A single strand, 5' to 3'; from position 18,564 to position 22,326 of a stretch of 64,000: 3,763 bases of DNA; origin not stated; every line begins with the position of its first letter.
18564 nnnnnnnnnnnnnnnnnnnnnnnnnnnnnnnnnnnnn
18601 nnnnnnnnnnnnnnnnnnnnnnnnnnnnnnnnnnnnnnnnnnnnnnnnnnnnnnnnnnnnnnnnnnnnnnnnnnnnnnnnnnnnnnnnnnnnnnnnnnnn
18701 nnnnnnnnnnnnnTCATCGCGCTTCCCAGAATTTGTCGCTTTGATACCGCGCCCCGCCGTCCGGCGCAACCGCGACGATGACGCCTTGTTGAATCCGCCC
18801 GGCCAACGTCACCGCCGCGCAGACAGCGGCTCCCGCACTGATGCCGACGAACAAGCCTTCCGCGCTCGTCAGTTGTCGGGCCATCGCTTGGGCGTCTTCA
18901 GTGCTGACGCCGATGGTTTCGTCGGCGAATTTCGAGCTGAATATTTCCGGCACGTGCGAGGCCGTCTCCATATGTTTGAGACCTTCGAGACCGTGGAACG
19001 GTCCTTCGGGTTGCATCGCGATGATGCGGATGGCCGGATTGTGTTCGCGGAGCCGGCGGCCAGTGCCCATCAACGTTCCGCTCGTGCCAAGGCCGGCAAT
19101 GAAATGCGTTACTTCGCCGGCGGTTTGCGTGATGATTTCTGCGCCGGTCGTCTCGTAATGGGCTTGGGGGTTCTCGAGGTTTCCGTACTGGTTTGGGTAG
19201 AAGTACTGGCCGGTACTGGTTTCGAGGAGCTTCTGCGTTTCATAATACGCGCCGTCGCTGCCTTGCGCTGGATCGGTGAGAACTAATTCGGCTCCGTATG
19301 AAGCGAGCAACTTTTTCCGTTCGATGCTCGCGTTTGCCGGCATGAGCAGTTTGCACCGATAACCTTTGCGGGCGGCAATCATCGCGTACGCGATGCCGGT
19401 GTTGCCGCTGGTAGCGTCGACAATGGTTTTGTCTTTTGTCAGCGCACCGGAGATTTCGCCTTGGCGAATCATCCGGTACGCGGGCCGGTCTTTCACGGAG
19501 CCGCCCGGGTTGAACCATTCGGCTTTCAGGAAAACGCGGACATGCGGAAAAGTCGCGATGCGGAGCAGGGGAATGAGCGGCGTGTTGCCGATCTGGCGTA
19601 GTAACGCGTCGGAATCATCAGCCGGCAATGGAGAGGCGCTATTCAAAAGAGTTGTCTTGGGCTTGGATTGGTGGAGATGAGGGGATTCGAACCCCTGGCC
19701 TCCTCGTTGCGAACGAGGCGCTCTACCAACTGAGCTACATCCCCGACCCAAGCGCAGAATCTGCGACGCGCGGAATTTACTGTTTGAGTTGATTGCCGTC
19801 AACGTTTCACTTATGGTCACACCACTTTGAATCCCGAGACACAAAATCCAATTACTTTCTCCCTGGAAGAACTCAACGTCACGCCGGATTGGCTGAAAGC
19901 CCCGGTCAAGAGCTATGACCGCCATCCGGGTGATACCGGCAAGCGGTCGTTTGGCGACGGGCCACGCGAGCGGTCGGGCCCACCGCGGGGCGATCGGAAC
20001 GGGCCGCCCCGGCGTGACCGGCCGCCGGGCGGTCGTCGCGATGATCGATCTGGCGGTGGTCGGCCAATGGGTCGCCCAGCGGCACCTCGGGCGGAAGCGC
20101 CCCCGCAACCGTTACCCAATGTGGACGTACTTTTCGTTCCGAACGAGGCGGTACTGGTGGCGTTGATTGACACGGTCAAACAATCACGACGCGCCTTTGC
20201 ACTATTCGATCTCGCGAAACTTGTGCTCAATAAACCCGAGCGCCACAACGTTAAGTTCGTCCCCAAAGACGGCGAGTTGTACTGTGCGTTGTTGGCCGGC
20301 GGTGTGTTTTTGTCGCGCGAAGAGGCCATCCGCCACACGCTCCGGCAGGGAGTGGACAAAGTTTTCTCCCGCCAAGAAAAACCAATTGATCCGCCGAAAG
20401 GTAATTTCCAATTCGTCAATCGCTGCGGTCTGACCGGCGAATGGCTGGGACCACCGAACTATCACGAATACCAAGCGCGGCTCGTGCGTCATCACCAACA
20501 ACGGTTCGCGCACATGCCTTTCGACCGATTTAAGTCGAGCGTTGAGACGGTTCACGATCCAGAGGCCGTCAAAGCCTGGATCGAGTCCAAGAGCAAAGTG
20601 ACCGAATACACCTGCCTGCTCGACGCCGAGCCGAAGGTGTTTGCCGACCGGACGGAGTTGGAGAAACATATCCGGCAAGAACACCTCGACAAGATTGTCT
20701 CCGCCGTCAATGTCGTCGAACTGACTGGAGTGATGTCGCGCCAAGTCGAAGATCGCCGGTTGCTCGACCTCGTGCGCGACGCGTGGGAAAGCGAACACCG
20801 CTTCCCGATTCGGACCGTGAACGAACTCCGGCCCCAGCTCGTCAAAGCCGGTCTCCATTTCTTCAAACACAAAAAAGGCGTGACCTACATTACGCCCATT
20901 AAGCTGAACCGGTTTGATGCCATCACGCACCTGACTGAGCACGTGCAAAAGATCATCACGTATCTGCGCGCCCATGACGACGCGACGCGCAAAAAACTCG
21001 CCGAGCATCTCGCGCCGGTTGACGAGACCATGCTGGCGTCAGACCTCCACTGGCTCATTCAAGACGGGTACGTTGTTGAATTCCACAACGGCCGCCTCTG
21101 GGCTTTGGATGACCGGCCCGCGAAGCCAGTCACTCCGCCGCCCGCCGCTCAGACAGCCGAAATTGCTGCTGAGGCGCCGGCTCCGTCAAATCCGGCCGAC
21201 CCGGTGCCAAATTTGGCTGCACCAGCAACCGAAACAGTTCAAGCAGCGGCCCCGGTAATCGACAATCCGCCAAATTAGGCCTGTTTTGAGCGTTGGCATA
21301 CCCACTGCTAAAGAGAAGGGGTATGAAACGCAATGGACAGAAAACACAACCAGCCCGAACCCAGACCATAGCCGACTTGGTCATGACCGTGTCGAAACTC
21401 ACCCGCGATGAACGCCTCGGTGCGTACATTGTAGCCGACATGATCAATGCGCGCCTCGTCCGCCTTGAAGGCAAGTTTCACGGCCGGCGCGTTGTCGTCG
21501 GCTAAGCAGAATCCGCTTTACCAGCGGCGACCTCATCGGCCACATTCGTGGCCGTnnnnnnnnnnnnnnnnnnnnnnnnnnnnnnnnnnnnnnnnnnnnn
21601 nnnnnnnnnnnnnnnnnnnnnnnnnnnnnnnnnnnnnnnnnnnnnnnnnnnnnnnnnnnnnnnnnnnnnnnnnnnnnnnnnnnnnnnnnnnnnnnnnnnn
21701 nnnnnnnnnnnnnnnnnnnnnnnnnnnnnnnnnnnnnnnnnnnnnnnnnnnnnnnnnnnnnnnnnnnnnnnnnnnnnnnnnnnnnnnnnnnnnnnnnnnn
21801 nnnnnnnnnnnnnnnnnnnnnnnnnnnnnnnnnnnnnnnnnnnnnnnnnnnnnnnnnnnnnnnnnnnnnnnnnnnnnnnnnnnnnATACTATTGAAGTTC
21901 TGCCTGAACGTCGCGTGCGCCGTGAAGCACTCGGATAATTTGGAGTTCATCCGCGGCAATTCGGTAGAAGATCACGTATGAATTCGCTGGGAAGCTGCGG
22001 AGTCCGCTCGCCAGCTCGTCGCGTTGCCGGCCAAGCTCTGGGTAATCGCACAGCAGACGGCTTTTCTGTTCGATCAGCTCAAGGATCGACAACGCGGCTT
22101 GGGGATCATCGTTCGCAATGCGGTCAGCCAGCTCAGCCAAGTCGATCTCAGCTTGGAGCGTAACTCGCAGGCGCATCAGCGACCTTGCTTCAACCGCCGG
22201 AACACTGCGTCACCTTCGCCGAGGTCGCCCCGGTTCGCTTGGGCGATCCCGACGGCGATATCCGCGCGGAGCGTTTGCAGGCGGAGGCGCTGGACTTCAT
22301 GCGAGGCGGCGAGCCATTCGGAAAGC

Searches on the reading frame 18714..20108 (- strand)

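Call 43: search_protein_families(library=pfam, proteins=[window:18714-20108:-], max_evalue=0.001)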
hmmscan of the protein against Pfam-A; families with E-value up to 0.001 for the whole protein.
window:18714-20108:- (464 aa): 1 family
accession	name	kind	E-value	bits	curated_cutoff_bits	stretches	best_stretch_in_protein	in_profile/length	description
PF00291.31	PALP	-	1.2e-68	232.1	35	1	171-450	3-295/295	Pyridoxal-phosphate dependent enzyme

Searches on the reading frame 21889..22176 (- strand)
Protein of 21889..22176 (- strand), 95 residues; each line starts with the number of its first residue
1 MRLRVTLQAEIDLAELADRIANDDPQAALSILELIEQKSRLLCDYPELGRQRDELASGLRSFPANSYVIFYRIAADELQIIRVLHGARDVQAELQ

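Call 43: search_protein_families(library=pfam, proteins=[window:21889-22176:-], max_evalue=0.001)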
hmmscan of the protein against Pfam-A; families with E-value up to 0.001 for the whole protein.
window:21889-22176:- (95 aa): 1 family
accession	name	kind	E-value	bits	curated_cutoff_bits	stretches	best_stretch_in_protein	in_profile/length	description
PF05016.21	ParE_toxin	-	1e-18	68.1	23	1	4-89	2-88/89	ParE toxin of type II toxin-antitoxin system, parDE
